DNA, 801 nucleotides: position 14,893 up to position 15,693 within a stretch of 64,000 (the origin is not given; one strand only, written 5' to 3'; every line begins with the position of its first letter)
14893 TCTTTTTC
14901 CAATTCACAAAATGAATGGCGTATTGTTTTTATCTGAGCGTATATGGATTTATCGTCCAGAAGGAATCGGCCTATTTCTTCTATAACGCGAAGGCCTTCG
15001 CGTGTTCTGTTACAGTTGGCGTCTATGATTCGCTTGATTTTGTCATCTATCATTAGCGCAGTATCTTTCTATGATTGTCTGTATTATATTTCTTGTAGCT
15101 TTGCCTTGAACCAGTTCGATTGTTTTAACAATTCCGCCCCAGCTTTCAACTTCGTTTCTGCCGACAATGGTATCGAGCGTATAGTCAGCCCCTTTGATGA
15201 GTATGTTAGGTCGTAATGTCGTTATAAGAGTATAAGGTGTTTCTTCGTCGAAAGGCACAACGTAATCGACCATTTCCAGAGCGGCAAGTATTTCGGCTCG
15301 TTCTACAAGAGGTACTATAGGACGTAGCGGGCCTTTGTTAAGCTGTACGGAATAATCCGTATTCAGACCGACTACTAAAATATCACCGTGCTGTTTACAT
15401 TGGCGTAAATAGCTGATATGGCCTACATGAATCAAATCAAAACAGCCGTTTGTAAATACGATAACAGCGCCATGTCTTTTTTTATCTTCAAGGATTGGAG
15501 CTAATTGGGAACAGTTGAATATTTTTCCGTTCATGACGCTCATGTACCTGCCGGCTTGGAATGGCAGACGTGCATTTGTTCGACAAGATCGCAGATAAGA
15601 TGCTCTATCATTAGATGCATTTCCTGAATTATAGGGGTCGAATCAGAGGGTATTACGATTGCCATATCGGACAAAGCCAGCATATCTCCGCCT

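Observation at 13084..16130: One translationally coupled operon mixes ADP-heptose genes (gmhA, stand-alone hldE domain II, PfkB kinase) with thiD2-thiE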

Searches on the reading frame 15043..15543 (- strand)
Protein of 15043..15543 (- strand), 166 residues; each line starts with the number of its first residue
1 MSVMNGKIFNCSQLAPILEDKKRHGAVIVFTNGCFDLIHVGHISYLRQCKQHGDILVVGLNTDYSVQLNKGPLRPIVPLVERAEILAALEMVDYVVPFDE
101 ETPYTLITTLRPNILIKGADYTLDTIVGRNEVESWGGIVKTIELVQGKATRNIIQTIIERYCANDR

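Call 3: search_protein_families(library=pfam, proteins=[window:15043-15543:-], max_evalue=0.01)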
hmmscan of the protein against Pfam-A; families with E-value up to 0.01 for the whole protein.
window:15043-15543:- (166 aa): 2 families
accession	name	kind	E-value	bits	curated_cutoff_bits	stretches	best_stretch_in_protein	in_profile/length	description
PF01467.32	CTP_transf_like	-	1.3e-20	74.4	21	1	30-148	1-111/133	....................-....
PF06574.18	FAD_syn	-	0.0084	16.4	27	0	28-101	8-88/158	FAD synthetase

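Call 4: search_protein_families(library=ncbifam, proteins=[window:15043-15543:-], max_evalue=0.01)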
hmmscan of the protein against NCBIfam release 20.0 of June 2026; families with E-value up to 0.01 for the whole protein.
window:15043-15543:- (166 aa): 8 families
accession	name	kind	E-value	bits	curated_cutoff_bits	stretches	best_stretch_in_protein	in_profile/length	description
TIGR02199.1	rfaE_dom_II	equivalog_domain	1.1e-55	187.5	181.5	1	19-157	4-142/144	D-glycero-beta-D-manno-heptose 1-phosphate adenylyltransferase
NF008454.0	PRK11316.1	equivalog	6.8e-51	173.3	521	1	8-159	322-473/475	bifunctional D-glycero-beta-D-manno-heptose-7-phosphate kinase/D-glycero-beta-D-manno-heptose 1-phosphate adenylyltransferase HldE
TIGR00125.1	cyt_tran_rel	domain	2.6e-15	56.4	27.7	1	28-93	1-63/65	adenylyltransferase/cytidyltransferase family protein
TIGR01518.1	g3p_cytidyltrns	equivalog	5.8e-11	42.6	165.4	1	29-120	1-91/125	glycerol-3-phosphate cytidylyltransferase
NF001985.0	PRK00777.1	subfamily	1.9e-06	28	104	1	31-88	9-64/157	pantetheine-phosphate adenylyltransferase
NF041124.1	CoaD_Thcocales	equivalog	0.00012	22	290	1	29-90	7-68/156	phosphopantetheine adenylyltransferase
NF004162.0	PRK05627.1-5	equivalog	0.00029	20.3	241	1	30-103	17-91/304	bifunctional riboflavin kinase/FAD synthetase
NF002250.0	PRK01170.1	subfamily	0.00053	19.6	489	1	28-70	2-44/322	bifunctional pantetheine-phosphate adenylyltransferase/NTP phosphatase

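Call 33: find_homologous_proteins(query=window:15043-15543:-, max_evalue=1e-10)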
Query window:15043-15543:- (166 aa): 7831 proteins with E <= 1e-10 among 8000 candidates; the best 120 are listed.
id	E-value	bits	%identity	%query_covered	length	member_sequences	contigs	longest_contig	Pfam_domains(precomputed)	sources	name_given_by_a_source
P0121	4.9e-104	363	100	98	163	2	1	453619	PF01467.33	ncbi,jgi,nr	ncbi:MAG: D-glycero-beta-D-manno-heptose 1-phosphate adenylyltransferase [Candidatus Auribacterota b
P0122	6.0e-85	301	78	100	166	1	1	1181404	PF01467.33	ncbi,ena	-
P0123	3.7e-79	283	78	97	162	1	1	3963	PF01467.33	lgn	-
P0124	7.2e-70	252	73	95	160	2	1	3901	PF01467.33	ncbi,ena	-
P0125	4.7e-65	237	66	95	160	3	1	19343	PF01467.33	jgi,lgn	-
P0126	7.4e-63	229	65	97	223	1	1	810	PF01467.33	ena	-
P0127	1.2e-62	229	68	95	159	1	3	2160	PF01467.33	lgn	-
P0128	1.3e-61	225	63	98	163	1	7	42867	PF01467.33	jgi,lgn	-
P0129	1.4e-59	219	62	93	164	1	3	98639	PF01467.33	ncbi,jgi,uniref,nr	ncbi:MAG: D-glycero-beta-D-manno-heptose 1-phosphate adenylyltransferase [Candidatus Auribacter fodi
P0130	2.2e-59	218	65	95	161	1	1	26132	PF01467.33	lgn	-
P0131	6.0e-59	217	62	93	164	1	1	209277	PF01467.33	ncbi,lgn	ncbi:MAG: D-glycero-beta-D-manno-heptose 1-phosphate adenylyltransferase [Candidatus Auribacterota b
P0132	2.8e-51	192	58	94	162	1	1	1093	PF01467.33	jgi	jgi:rfaE bifunctional protein nucleotidyltransferase chain/domain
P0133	5.7e-51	191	57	95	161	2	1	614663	PF01467.33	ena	-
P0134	2.2e-49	186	56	93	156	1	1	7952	PF01467.33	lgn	-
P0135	3.8e-49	185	57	93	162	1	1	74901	PF01467.33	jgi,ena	-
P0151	3.8e-47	178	57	95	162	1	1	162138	PF01467.33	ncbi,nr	ncbi:MAG: D-glycero-beta-D-manno-heptose 1-phosphate adenylyltransferase [Desulfobacterota bacterium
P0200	1.1e-45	174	51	100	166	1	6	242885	PF01467.33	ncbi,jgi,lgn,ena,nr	ncbi:MAG TPA: D-glycero-beta-D-manno-heptose 1-phosphate adenylyltransferase [bacterium]|nr:D-glycer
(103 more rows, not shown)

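Call 35: find_encoding_contigs(protein=P0121, flank=10000, max_places=3)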
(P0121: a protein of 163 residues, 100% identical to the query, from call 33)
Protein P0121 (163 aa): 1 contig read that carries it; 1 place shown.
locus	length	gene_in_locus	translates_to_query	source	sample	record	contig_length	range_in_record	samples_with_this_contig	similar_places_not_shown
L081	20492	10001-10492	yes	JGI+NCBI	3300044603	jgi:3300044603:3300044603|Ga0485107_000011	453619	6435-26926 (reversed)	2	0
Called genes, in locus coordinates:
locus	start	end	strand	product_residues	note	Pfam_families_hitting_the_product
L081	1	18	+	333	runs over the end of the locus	PF03706:LPG_synthase_TM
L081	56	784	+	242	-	PF00483:NTP_transferase, PF12804:NTP_transf_3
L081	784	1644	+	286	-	PF01370:Epimerase, PF04321:RmlD_sub_bind, PF16363:GDP_Man_Dehyd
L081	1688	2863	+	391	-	PF13439:Glyco_transf_4, PF13477:Glyco_trans_4_2, PF13579:Glyco_trans_4_4, PF00534:Glycos_transf_1, PF13692:Glyco_trans_1_4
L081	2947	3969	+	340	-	PF00953:Glycos_transf_4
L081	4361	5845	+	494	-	PF04932:Wzy_C, PF13181:TPR_8 (faint), PF13414:TPR_11 (faint), PF12895:ANAPC3 (weak)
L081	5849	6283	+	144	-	PF01220:DHquinase_II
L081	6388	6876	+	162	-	PF00364:Biotin_lipoyl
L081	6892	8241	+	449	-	PF00289:Biotin_carb_N, PF02222:ATP-grasp, PF02786:CPSase_L_D2, PF07478:Dala_Dala_lig_C, PF02785:Biotin_carb_C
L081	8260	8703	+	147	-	PF03780:Asp23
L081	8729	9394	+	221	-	-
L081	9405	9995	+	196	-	PF13580:SIS_2, PF01380:SIS (weak)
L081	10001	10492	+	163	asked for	PF01467:CTP_transf_like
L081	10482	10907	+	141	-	PF17792:ThiD2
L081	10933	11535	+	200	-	PF02581:TMP-TENI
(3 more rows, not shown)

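Call 39: search_solved_structures(query=window:15043-15543:-, max_evalue=0.00001)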
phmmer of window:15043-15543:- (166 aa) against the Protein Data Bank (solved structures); distinct sequences matched with E-value up to 0.00001: 9.
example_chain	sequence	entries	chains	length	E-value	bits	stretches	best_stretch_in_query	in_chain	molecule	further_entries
5x9q_A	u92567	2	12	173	2.1e-31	112.5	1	26-155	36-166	Putative cytidylyltransferase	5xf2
3elb_A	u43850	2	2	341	1.2e-24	90.6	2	26-154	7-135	Ethanolamine-phosphate cytidylyltransferase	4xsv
3glv_A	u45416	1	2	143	4.6e-11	46.4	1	26-146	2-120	Lipopolysaccharide core biosynthesis protein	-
1coz_A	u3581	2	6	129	2.3e-07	34.3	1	29-98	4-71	PROTEIN (GLYCEROL-3-PHOSPHATE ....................) | glycerol-3-phosphate cytidylyltransferase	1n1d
2b7l_A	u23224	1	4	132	2.8e-07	34.1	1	29-97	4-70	glycerol-3-phosphate cytidylyltransferase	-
4zcp_A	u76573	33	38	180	3.9e-07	33.6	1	24-97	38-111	Cholinephosphate cytidylyltransferase | Choline-phosphate cytidylyltransferase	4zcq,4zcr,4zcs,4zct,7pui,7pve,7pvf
9hsg_A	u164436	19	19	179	4e-07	33.5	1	24-97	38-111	choline-phosphate cytidylyltransferase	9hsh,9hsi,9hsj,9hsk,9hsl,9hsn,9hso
9hsm_A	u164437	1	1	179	4e-07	33.5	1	24-97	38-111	choline-phosphate cytidylyltransferase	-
5x3d_A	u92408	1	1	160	4.3e-06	30.2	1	27-147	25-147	Phosphoenolpyruvate phosphomutase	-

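Call 49: find_encoding_contigs(protein=P0133, flank=6000, max_places=1)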
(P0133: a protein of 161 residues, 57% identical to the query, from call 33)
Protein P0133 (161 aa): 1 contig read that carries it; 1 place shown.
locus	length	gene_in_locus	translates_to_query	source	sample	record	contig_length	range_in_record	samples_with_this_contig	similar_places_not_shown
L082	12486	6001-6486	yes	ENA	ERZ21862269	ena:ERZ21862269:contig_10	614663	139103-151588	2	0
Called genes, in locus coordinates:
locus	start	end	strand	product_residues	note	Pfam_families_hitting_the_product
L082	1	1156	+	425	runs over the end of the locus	PF02310:B12-binding, PF19864:Radical_SAM_N2 (weak), PF04055:Radical_SAM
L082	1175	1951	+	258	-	-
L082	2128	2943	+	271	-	-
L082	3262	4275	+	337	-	PF00056:Ldh_1_N, PF02866:Ldh_1_C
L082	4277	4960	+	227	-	PF00027:cNMP_binding, PF13545:HTH_Crp_2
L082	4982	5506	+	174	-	PF02915:Rubrerythrin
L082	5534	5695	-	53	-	-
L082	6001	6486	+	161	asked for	PF01467:CTP_transf_like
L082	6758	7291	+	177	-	PF01035:DNA_binding_1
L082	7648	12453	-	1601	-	PF01835:MG2, PF02752:Arrestin_C (faint), PF17791:MG3, PF07703:A2M_BRD, PF08334:T2SSG (weak), PF00207:A2M, PF07677:A2M_recep (faint), PF07678:TED_complement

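Call 50: find_encoding_contigs(protein=P0151, flank=6000, max_places=1)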
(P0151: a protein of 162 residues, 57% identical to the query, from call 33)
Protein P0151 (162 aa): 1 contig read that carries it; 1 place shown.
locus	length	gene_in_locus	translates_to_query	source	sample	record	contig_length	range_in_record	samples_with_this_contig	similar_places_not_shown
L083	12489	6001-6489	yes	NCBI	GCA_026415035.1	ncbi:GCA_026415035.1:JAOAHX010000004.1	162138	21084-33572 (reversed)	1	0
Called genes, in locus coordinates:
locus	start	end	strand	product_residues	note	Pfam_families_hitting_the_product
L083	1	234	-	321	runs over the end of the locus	PF02633:Creatininase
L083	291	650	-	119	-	PF00190:Cupin_1 (weak), PF16867:DMSP_lyase (weak), PF02311:AraC_binding, PF07883:Cupin_2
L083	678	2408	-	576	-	PF02730:AFOR_N, PF01314:AFOR_C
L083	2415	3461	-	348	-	PF02615:Ldh_2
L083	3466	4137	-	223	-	PF03737:RraA-like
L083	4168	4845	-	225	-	PF00392:GntR, PF07729:FCD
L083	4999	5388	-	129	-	-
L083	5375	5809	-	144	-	-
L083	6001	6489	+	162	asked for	PF01467:CTP_transf_like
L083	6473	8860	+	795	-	PF02190:LON_substr_bdg, PF00004:AAA, PF07728:AAA_5, PF22667:Lon_lid, PF05362:Lon_C, PF13541:ChlI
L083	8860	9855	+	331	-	PF00586:AIRS, PF02769:AIRS_C (weak)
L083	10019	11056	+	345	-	PF03444:WHD_HrcA (faint), PF01628:HrcA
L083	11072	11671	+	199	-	PF01025:GrpE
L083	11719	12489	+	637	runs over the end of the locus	PF00012:HSP70, PF06723:MreB_Mbl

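Call 51: find_encoding_contigs(protein=P0200, flank=6000, max_places=1)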
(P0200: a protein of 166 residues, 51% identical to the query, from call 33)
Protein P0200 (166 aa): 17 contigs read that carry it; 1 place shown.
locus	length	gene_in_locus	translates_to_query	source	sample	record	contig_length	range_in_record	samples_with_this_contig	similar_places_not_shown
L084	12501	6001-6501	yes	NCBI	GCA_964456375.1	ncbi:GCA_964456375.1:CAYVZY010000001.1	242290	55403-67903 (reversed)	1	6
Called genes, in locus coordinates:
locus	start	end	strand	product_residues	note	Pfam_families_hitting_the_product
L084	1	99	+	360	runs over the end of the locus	PF03706:LPG_synthase_TM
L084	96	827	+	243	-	PF00483:NTP_transferase, PF12804:NTP_transf_3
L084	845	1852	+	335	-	PF01073:3Beta_HSD, PF01370:Epimerase, PF02719:Polysacc_synt_2, PF04321:RmlD_sub_bind, PF07993:NAD_binding_4, PF13460:NAD_binding_10, PF16363:GDP_Man_Dehyd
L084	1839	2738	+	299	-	PF01370:Epimerase, PF04321:RmlD_sub_bind, PF16363:GDP_Man_Dehyd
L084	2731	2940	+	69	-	PF03966:Trm112p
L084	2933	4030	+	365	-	PF01321:Creatinase_N (weak), PF00557:Peptidase_M24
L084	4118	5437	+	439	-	PF00365:PFK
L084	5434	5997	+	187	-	PF13580:SIS_2, PF01380:SIS (weak)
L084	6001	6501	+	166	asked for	PF01467:CTP_transf_like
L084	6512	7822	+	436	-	PF00365:PFK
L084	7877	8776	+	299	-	PF00294:PfkB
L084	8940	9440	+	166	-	PF01230:HIT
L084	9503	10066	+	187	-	PF01476:LysM (faint)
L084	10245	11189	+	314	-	PF01695:IstB_IS21 (faint), PF02562:PhoH, PF13245:AAA_19 (weak)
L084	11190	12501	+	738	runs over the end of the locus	PF07697:7TMR-HDED, PF07698:7TM-7TMR_HD, PF01966:HD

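Call 55: find_related_loci(query=A3, collection=metagenome_contigs, flank=6000)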
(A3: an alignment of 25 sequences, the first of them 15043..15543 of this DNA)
Query A3 (166 aa) in metagenome_contigs; peptide patterns used: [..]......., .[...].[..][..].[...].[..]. (x = any residue, [..] = any of these).
600 stretches matched a pattern (row limit reached: there are more); 598 encode a relative of the query (tblastn E <= 1e-3); the best 80 are kept; 80 distinct loci.
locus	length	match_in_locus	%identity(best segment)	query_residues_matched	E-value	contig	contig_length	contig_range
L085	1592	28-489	50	8-161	5e-56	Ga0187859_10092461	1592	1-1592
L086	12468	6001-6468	51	7-162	7e-54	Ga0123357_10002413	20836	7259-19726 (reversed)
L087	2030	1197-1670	54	7-164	1e-53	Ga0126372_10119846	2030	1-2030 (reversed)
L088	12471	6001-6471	52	5-161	4e-53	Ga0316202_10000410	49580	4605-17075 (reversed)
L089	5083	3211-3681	54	7-163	8e-53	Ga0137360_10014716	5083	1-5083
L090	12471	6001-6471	53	5-161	8e-53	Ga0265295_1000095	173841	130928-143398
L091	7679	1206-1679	53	4-161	9e-52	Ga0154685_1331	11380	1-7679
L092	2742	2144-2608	54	4-157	6e-51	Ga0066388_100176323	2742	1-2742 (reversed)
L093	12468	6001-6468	54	4-163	1e-50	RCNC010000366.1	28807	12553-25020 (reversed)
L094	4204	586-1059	53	4-161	5e-51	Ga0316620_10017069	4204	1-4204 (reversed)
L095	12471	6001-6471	54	6-162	5e-51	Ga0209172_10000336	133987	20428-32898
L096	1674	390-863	54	4-161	7e-52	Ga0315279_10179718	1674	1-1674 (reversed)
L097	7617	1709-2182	54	5-161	1e-50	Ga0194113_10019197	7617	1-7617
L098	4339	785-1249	55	7-161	4e-50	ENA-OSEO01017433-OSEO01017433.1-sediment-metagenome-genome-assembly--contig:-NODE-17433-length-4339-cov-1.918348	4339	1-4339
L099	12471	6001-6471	49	5-161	8e-49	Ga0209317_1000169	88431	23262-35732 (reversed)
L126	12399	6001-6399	56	25-157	4e-47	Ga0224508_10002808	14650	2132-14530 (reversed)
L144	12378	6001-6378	58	22-147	6e-46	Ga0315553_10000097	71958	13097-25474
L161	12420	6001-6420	53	22-161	1e-44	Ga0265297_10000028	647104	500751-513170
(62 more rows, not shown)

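Call 60: search_protein_families(library=ncbifam, proteins=[L161:4337-5368:+, L161:6407-6832:+, L161:6813-8123:+, L161:8136-8900:+, L161:8904-10493:+, L161:10490-10981:+, L161:10984-11478:+], max_evalue=0.00001)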
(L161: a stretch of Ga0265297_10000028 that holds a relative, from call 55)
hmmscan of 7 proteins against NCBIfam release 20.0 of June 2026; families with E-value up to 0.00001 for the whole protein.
L161:4337-5368:+ (343 aa): 11 families
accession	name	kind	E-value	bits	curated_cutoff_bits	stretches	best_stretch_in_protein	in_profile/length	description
TIGR02483.1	PFK_mixed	subfamily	1.4e-145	484.4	430.55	1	3-324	1-325/325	phosphofructokinase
NF002872.1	PRK03202.1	subfamily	2.4e-130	434.3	253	1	3-341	2-321/323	ATP-dependent 6-phosphofructokinase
NF010674.0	PRK14071.1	equivalog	1.8e-109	365.9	544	1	3-333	6-344/360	ATP-dependent 6-phosphofructokinase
TIGR02482.1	PFKA_ATP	equivalog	4.9e-100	334.4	371.35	2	3-234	1-232/301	6-phosphofructokinase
TIGR02478.1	6PF1K_euk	equivalog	1.7e-74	251.4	708.4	2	119-334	142-347/744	6-phosphofructokinase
NF041103.1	PFKA_PPi_Ttgales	equivalog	2.2e-60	204.8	550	1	4-324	1-347/407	diphosphate--fructose-6-phosphate 1-phosphotransferase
NF005301.0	PRK06830.1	equivalog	6.9e-56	189.6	400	1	3-331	83-423/445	ATP-dependent 6-phosphofructokinase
NF010675.0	PRK14072.1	subfamily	8.2e-44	150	273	1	17-312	19-337/416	diphosphate--fructose-6-phosphate 1-phosphotransferase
NF005482.0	PRK07085.1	subfamily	7.5e-37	127.1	446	1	2-224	74-314/558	diphosphate--fructose-6-phosphate 1-phosphotransferase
TIGR02477.1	PFKA_PPi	equivalog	2.3e-33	115.5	587.95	1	3-224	69-308/539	diphosphate--fructose-6-phosphate 1-phosphotransferase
NF005121.0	PRK06555.1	equivalog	6.1e-19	68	395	1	2-281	4-332/404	pyrophosphate--fructose-6-phosphate 1-phosphotransferase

L161:6407-6832:+ (141 aa): 1 family
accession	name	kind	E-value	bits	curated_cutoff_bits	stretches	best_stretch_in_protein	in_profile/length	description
NF002727.0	PRK02615.1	equivalog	1.2e-37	129.5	335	1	6-137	10-137/349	thiamine phosphate synthase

L161:6813-8123:+ (436 aa): 4 families
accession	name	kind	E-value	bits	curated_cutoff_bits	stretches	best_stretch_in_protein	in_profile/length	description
NF009895.0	PRK13352.1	equivalog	2.3e-187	623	410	1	10-433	2-420/430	phosphomethylpyrimidine synthase ThiC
TIGR00190.1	thiC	equivalog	1.7e-184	613.5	460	1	10-432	1-420/423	phosphomethylpyrimidine synthase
TIGR04386.1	ThiC_like_1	exception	1.9e-157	524.4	700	1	11-432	1-422/426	B12 lower ligand biosynthesis ThiC-like protein BzaB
NF006763.1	PRK09284.1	equivalog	1.5e-154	515.6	650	1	8-431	114-561/564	phosphomethylpyrimidine synthase ThiC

L161:8136-8900:+ (254 aa): 15 families
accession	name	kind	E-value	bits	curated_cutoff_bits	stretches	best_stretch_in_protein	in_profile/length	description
NF041208.1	celldiv_DipM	equivalog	4.8e-35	121.6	740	1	135-253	299-417/419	cell division endopeptidase DipM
NF040883.1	amid_act_ActS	equivalog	1.4e-32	112.9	375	1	121-254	104-234/242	amidase activator ActS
NF008123.1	PRK10871.1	equivalog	1.2e-25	90.7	311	1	134-254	246-363/365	murein hydrolase activator NlpD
NF050804.1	CellDivDipMCaul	equivalog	1.2e-24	87.1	900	1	134-242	507-615/634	cell division endopeptidase DipM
NF052336.1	PdgHdaseHSB100310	equivalog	1.7e-22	80.2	500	1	131-242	32-143/316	peptidoglycan hydrolase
NF008644.1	PRK11637.1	equivalog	5e-20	71.8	270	1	136-248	266-378/385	murein hydrolase activator EnvC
NF047755.1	LIC_10271_M23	exception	1.4e-15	57.6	180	1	69-244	24-200/207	LIC_10271 family cell wall hydrolase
NF052530.1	Heli_ShapePgp3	exception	2.9e-15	56.1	300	1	127-241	134-252/270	peptidoglycan metallopeptidase Pgp3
NF052529.1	PG_M23_Pgp6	exception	5.1e-14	51.8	600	1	155-240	335-419/452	peptidoglycan metallopeptidase Pgp6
NF008652.0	PRK11649.1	equivalog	1.2e-13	50.6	341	1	153-241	311-398/439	murein DD-endopeptidase MepM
NF053738.1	S2SprSpoIIQBc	equivalog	1.4e-12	47.7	250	1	154-253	121-223/232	stage II sporulation protein SpoIIQ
NF053825.1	PdgNdpepShyA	equivalog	6.9e-09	34.9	700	1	155-240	296-380/425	peptidoglycan DD-endopeptidase ShyA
NF047657.1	CellWlHdaseLepto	equivalog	3e-08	33.4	400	1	153-250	126-217/221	hypothetical protein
TIGR02899.1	spore_safA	subfamily_domain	3.2e-08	33.4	67.85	1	74-115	1-43/44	SafA/ExsA family spore coat assembly protein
NF053824.1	PdgNdpepShyC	equivalog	7e-07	28.5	700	1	155-240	296-380/429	peptidoglycan DD-endopeptidase ShyC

L161:8904-10493:+ (529 aa): 0 families

L161:10490-10981:+ (163 aa): 2 families
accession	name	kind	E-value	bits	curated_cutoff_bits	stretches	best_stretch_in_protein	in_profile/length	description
TIGR00040.1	yfcE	subfamily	1.1e-35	123.1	56.25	1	3-154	2-152/158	YfcE family phosphodiesterase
NF006988.0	PRK09453.1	equivalog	6.1e-16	58.8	117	1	3-153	2-163/183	phosphodiesterase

L161:10984-11478:+ (164 aa): 3 families
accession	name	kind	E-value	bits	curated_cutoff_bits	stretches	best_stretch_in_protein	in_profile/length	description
NF052622.1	ATPAdlTfActino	equivalog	2.4e-37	128.1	290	1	3-157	12-174/176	ATP adenylyltransferase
NF045834.1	M_plasma_HinT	exception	3.4e-09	37.5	130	1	25-124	2-100/102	histidine triad protein HinT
NF007965.0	PRK10687.1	equivalog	3e-06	27.3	206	1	24-123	6-105/119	purine nucleoside phosphoramidase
